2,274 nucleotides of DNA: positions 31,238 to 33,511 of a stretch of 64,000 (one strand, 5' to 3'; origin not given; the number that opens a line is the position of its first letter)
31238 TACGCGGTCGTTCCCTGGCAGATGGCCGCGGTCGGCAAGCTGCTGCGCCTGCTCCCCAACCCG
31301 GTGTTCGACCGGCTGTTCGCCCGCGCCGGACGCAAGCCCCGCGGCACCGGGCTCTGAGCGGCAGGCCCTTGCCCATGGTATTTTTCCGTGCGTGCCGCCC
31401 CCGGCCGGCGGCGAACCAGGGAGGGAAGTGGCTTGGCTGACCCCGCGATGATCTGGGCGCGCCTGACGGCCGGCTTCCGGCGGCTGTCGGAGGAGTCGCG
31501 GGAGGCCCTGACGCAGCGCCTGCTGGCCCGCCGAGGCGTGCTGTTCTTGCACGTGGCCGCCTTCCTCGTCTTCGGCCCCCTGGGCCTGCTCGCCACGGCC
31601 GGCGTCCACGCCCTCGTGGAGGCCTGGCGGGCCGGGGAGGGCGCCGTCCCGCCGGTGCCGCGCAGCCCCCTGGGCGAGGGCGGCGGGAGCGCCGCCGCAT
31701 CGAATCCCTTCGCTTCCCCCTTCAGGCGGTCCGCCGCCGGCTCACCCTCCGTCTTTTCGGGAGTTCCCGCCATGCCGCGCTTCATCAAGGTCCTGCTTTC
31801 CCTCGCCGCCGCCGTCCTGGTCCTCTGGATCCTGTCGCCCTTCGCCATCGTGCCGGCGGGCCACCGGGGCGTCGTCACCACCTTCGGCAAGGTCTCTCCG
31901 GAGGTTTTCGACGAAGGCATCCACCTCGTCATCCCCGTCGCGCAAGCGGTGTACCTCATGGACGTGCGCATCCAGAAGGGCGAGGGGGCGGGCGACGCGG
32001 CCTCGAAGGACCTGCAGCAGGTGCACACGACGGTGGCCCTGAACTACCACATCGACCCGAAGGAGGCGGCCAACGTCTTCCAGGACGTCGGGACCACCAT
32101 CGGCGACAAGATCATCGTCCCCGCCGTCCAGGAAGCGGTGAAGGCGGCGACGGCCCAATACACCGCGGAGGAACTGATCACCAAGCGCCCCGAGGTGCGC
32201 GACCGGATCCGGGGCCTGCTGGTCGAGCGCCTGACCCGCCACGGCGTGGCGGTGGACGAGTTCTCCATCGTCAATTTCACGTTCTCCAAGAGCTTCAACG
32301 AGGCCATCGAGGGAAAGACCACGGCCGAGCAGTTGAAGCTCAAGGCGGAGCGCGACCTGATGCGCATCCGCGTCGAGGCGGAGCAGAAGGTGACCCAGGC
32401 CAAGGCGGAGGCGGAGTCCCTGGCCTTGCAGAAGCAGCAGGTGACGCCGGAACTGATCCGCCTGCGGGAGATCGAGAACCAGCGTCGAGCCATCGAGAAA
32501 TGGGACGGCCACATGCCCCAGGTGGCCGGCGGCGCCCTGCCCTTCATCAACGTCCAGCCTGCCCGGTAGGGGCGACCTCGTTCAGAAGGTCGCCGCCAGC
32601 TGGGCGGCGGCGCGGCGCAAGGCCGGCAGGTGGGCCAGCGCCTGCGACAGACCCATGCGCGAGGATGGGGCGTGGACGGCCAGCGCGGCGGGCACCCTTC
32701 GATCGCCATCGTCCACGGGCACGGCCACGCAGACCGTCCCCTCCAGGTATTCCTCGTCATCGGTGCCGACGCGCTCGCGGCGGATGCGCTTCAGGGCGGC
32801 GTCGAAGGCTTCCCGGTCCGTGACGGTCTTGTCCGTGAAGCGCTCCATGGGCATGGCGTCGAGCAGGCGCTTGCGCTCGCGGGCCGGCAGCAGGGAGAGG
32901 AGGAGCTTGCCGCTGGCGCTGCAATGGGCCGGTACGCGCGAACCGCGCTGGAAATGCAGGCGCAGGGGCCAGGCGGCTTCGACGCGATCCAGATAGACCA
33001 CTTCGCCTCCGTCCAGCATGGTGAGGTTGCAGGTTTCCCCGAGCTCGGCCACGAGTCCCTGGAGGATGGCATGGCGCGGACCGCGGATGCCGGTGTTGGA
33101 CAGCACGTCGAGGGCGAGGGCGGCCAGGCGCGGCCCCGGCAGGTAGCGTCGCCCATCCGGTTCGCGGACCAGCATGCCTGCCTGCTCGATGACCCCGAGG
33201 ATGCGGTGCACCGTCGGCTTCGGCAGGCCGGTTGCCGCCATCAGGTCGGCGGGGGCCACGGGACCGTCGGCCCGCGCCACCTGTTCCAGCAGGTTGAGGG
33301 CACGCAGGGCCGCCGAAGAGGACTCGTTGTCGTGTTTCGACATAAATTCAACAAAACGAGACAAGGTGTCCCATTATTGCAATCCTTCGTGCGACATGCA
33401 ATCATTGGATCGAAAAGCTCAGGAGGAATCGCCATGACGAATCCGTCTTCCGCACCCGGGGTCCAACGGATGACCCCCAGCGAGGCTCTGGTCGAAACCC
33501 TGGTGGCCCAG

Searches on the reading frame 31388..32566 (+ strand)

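Call 96: search_protein_families(library=pfam, proteins=[window:31388-32566:+], max_evalue=0.00001)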
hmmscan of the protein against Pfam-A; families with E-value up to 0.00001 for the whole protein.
window:31388-32566:+ (393 aa): 1 family
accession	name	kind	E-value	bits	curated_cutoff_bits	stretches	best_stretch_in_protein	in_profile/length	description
PF01145.31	Band_7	-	4e-32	112.1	23.6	1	154-342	2-176/176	SPFH domain / Band 7 family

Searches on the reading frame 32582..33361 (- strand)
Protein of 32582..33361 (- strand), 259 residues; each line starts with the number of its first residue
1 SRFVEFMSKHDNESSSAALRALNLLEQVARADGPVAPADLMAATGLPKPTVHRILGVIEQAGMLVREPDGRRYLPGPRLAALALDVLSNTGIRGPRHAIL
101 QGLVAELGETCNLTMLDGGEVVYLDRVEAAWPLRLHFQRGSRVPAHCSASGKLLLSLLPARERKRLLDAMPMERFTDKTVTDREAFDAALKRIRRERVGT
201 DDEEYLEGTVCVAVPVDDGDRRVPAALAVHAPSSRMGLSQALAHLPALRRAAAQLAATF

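Call 96: search_protein_families(library=pfam, proteins=[window:32582-33361:-], max_evalue=0.00001)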
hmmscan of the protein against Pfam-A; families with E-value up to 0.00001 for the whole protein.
window:32582-33361:- (259 aa): 3 families
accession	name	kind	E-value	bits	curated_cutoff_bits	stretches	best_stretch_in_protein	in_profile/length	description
PF01614.24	IclR_C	-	3.1e-38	131.5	24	1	86-255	3-172/174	Bacterial transcriptional regulator IclR C-terminal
PF09339.16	HTH_IclR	-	2.1e-12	47.1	22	1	18-68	2-52/52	IclR helix-turn-helix domain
PF12802.13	MarR_2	-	3.8e-09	37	27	1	21-70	7-56/61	MarR family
